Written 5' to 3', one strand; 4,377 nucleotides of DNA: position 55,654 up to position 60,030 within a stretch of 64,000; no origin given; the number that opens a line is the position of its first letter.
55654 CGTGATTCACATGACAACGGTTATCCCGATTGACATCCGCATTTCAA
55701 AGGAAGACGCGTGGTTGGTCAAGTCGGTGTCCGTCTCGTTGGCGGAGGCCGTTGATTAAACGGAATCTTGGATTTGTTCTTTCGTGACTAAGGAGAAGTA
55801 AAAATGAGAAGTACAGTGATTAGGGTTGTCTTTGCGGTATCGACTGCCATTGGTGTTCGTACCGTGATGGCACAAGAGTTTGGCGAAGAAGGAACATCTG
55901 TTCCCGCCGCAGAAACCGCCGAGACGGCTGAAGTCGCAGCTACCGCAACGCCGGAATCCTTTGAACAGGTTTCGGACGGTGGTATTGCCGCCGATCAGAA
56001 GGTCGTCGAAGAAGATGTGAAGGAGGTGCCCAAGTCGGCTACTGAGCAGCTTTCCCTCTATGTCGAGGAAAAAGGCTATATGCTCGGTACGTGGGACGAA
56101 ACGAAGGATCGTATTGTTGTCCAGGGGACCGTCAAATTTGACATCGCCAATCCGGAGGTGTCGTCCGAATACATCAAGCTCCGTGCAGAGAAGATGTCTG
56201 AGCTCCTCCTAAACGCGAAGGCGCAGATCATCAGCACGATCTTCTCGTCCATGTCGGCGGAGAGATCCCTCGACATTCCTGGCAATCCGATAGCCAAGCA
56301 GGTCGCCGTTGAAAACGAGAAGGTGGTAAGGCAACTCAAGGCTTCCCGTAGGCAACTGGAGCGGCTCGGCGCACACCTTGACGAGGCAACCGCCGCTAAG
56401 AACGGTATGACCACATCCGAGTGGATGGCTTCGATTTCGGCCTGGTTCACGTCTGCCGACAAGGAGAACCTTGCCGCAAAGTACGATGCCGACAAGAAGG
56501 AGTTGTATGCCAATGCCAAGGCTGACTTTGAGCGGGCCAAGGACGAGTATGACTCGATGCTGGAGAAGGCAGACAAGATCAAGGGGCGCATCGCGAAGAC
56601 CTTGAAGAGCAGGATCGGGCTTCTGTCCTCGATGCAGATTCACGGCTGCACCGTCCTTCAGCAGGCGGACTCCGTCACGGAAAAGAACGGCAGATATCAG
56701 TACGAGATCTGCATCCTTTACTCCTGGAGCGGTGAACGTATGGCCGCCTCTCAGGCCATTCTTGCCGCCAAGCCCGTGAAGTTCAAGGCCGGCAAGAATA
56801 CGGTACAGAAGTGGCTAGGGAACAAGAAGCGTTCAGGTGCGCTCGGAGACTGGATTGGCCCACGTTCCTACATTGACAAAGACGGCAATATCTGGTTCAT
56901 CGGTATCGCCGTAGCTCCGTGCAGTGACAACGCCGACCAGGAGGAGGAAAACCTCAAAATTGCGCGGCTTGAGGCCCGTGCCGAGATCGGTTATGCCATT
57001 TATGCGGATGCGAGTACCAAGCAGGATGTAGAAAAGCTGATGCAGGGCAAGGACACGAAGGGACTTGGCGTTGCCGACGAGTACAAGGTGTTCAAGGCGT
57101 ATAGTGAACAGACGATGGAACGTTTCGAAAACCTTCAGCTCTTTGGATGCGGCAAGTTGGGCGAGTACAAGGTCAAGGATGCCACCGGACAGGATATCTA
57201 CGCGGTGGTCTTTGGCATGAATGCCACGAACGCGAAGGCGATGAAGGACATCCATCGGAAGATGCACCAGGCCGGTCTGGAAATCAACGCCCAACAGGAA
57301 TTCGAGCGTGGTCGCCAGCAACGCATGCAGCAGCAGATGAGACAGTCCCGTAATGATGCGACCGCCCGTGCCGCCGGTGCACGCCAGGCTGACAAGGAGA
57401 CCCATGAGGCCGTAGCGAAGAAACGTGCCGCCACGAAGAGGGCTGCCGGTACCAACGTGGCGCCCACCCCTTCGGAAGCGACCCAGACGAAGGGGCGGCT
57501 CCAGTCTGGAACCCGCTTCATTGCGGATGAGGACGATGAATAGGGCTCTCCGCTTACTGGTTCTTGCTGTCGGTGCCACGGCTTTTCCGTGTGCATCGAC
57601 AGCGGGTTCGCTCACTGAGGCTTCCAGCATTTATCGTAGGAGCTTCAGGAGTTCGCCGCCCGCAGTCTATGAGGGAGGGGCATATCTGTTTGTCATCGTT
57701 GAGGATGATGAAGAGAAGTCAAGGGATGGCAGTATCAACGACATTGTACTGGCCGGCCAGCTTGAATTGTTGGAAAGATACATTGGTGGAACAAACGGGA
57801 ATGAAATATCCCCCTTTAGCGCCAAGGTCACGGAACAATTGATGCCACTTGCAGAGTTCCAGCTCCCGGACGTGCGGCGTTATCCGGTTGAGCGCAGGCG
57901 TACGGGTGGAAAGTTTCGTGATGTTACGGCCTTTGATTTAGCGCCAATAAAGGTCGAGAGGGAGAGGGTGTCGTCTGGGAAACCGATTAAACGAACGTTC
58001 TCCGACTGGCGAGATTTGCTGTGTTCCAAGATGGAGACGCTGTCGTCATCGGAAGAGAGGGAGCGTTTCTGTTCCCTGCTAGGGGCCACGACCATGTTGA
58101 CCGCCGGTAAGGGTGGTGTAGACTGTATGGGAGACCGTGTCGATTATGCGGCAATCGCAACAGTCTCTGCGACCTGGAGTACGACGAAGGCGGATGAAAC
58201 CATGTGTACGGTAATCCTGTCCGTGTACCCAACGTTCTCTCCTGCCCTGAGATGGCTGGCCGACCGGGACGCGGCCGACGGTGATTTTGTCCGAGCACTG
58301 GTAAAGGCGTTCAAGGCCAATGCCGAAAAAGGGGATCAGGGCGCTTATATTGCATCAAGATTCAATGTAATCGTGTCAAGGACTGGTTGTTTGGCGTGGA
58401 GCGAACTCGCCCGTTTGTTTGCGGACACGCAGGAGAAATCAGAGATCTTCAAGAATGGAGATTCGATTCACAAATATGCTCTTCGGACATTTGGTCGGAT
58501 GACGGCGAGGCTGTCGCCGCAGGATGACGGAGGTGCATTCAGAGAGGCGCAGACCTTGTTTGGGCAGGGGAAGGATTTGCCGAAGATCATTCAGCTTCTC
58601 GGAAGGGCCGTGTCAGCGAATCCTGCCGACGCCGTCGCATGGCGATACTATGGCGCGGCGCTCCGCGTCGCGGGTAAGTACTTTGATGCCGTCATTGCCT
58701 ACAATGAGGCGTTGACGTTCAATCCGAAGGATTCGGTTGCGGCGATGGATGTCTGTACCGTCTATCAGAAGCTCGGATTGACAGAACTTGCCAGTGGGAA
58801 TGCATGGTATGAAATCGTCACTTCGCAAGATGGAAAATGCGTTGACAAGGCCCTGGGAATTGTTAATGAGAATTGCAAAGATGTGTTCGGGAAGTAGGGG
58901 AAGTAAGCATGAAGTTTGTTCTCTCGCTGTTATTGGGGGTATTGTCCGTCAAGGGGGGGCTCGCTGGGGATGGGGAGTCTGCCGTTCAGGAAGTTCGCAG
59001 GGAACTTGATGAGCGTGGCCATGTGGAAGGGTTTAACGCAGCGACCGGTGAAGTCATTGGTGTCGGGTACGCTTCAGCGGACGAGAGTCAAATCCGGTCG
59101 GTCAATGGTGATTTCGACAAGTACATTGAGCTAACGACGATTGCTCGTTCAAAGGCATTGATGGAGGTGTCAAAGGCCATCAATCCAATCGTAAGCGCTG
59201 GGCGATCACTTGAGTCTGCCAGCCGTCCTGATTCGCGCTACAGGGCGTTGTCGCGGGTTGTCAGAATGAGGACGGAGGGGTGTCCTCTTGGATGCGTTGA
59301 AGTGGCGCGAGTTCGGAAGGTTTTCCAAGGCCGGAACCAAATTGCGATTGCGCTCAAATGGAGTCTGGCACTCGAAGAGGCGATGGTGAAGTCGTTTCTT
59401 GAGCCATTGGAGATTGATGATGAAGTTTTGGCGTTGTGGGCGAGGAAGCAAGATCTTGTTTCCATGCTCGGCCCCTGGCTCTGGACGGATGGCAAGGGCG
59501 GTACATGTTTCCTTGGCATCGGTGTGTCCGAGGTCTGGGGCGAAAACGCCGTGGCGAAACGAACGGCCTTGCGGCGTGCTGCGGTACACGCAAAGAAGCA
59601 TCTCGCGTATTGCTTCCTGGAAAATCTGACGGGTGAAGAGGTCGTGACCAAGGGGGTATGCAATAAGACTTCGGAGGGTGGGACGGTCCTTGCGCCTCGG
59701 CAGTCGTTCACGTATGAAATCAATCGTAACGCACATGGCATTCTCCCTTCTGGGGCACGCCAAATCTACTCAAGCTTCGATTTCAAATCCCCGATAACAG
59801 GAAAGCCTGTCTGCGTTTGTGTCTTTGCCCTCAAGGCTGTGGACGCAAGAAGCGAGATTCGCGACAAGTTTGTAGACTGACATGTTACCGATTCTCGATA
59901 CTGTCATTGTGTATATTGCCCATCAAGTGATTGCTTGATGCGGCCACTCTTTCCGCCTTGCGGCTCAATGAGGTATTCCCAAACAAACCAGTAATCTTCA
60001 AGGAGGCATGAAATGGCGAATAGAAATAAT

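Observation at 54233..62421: Lower-GC five-gene cluster: four exported LPP20-like/TPR proteins plus a cytoplasmic repeat + double-PH protein, with no recognisable enzyme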

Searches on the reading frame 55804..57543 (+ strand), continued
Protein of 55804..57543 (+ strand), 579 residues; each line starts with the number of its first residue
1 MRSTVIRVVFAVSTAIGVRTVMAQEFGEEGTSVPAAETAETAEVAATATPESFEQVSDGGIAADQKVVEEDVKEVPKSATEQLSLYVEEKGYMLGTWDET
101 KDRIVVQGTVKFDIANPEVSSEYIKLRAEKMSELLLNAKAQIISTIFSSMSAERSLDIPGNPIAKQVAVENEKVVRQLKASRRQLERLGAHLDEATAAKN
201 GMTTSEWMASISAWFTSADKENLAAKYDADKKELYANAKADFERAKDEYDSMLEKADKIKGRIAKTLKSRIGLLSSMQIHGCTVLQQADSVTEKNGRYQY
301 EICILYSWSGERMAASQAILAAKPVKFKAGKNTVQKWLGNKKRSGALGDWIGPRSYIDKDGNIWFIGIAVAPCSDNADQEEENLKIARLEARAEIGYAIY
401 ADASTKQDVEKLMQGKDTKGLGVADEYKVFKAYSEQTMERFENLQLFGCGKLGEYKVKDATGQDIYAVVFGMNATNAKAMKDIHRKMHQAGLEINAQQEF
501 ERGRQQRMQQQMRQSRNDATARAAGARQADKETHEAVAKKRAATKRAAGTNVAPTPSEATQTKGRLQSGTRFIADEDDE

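Call 87: find_encoding_contigs(protein=P0366, flank=10000, max_places=2)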
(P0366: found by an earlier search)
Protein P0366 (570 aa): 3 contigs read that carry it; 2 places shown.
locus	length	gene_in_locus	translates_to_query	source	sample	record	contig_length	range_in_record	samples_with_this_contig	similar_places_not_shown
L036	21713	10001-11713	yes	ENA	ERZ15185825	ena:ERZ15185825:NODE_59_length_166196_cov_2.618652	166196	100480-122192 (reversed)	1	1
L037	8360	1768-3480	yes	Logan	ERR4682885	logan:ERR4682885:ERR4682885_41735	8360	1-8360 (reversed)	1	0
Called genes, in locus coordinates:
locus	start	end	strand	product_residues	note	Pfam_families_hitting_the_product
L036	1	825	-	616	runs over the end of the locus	PF02213:GYF (faint), PF14237:GYF_2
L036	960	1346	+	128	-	PF13560:HTH_31, PF01381:HTH_3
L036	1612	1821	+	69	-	-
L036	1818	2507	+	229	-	PF07638:Sigma70_ECF, PF04542:Sigma70_r2 (weak), PF08281:Sigma70_r4_2, PF04545:Sigma70_r4 (weak)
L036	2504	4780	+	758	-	PF03109:ABC1 (faint), PF00069:Pkinase, PF07714:PK_Tyr_Ser-Thr, PF14531:Kinase-like (weak), PF13385:Laminin_G_3, PF02210:Laminin_G_2 (faint), PF13385:Laminin_G_3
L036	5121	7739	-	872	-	PF00069:Pkinase, PF07714:PK_Tyr_Ser-Thr, PF12895:ANAPC3 (weak), PF13432:TPR_16 (weak), PF12895:ANAPC3 (weak), PF13371:TPR_9 (weak), PF13432:TPR_16, PF00515:TPR_1, +15 more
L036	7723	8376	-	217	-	PF07638:Sigma70_ECF, PF02001:DUF134 (weak), PF08281:Sigma70_r4_2, PF04545:Sigma70_r4 (weak)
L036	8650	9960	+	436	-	-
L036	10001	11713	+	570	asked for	-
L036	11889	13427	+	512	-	-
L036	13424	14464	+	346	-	-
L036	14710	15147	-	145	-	-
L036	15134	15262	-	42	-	-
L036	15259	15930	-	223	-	PF00149:Metallophos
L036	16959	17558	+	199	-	-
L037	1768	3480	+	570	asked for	-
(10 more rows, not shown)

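Call 108: find_related_loci(query=A1, collection=viral_contigs, flank=5000)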
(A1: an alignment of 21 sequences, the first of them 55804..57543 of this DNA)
Query A1 (579 aa) in viral_contigs; peptide patterns used: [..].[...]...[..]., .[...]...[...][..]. (x = any residue, [..] = any of these).
22 stretches matched a pattern, but none encodes a relative of the query by tblastn (E <= 1e-3).

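Call 113: search_protein_families(library=pfam, proteins=[L034:5571-6989:+], max_evalue=0.001)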
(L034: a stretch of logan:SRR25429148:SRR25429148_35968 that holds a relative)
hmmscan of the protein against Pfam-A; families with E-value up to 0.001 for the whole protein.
L034:5571-6989:+ (472 aa): 2 families
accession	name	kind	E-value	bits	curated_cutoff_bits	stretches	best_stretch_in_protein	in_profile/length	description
PF08238.18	Sel1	-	1.6e-70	231.4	30.7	8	385-420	1-36/36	Sel1 repeat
PF05656.20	DUF805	-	2.1e-19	70.4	25.7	1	18-106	2-110/111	Protein of unknown function (DUF805)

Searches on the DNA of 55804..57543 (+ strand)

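Call 120: search_rna_families(sources=[L013, L029, L010, L008], threshold=gathering)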
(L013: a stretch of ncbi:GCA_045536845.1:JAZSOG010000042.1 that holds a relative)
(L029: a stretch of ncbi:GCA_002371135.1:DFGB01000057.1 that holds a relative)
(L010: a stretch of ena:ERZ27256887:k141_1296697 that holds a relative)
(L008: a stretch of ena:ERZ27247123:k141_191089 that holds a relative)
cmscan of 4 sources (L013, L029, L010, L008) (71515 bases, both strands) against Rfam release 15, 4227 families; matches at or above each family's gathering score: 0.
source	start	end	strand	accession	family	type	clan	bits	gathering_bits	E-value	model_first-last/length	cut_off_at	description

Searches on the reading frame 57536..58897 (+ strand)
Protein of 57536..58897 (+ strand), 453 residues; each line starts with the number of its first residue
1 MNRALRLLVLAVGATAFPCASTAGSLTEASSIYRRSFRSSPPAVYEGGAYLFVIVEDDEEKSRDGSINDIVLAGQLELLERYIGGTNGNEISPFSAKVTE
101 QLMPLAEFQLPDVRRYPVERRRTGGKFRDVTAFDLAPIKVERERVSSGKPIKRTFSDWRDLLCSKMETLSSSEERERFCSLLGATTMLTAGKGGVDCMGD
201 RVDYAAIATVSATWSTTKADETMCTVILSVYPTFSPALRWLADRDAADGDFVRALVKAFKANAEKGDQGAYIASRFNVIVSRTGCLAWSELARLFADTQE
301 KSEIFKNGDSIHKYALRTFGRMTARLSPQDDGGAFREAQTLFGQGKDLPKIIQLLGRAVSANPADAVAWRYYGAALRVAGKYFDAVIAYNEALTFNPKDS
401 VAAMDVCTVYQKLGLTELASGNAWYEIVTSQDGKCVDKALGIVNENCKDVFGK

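Call 3: search_protein_families(library=pfam, proteins=[window:57536-58897:+], max_evalue=1)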
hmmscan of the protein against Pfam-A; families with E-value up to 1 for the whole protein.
window:57536-58897:+ (453 aa): 9 families
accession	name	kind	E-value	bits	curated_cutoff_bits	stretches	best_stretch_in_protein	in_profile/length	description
PF13431.12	TPR_17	-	7.3e-05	23.2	24.4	1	357-385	4-32/34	Tetratricopeptide repeat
PF07719.23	TPR_2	-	0.00016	22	27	1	367-399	2-34/34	Tetratricopeptide repeat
PF13428.12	TPR_14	-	0.00054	20.8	23.5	2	367-402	2-37/44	Tetratricopeptide repeat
PF13432.12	TPR_16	-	0.00066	20.5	32.7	1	352-399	17-64/65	Tetratricopeptide repeat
PF23914.1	TPR_CcmH_CycH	-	0.032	14.5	42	1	358-405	42-89/158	Cytochrome c-type biogenesis protein H TPR domain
PF05489.18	Phage_tail_X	-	0.12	12.5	22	1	362-379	9-26/60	Phage Tail Protein X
PF25063.1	ARM_TT21_C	-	0.2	11.9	35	1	352-399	115-162/209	Tetratricopeptide repeat protein 21 C-terminal ARM domain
PF13414.12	TPR_11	-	0.23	11.6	26.8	1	375-399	3-27/42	TPR repeat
PF14559.12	TPR_19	-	0.4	11.5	25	0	348-402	7-61/68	Tetratricopeptide repeat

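Call 5: search_protein_families(library=ncbifam, proteins=[window:57536-58897:+], max_evalue=1)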
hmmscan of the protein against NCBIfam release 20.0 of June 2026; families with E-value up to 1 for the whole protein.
window:57536-58897:+ (453 aa): 2 families
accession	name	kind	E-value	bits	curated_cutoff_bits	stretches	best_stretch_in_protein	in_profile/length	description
NF040959.1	MamA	equivalog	0.0088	15.5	200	1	332-410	106-183/204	magnetosome protein MamA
TIGR02917.1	PEP_TPR_lipo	equivalog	0.017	13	312.2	1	344-419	172-246/899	XrtA/PEP-CTERM system TPR-repeat protein PrsT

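Call 6: search_protein_families(library=padloc, proteins=[window:57536-58897:+], max_evalue=1)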
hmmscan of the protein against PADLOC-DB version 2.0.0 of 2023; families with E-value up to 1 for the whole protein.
window:57536-58897:+ (453 aa): 0 families

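Call 7: search_protein_families(library=phrogs, proteins=[window:57536-58897:+], max_evalue=1)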
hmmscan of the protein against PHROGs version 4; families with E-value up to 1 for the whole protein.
window:57536-58897:+ (453 aa): 1 family
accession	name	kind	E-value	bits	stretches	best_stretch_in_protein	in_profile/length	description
phrog_25668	-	unknown function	0.26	12.5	0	143-231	12-99/117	-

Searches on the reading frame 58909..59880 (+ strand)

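Call 3: search_protein_families(library=pfam, proteins=[window:58909-59880:+], max_evalue=1)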
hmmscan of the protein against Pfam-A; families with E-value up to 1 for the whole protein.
window:58909-59880:+ (323 aa): 0 families

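Call 5: search_protein_families(library=ncbifam, proteins=[window:58909-59880:+], max_evalue=1)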
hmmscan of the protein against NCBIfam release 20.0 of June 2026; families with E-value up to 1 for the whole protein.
window:58909-59880:+ (323 aa): 0 families

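Call 6: search_protein_families(library=padloc, proteins=[window:58909-59880:+], max_evalue=1)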
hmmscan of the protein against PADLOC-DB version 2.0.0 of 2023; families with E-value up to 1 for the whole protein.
window:58909-59880:+ (323 aa): 1 family
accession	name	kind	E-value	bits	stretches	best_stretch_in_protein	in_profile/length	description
PDLC02902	DpdK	-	0.0056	14.9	1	64-144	16-93/137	DpdK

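Call 7: search_protein_families(library=phrogs, proteins=[window:58909-59880:+], max_evalue=1)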
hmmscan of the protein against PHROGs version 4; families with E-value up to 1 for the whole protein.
window:58909-59880:+ (323 aa): 0 families
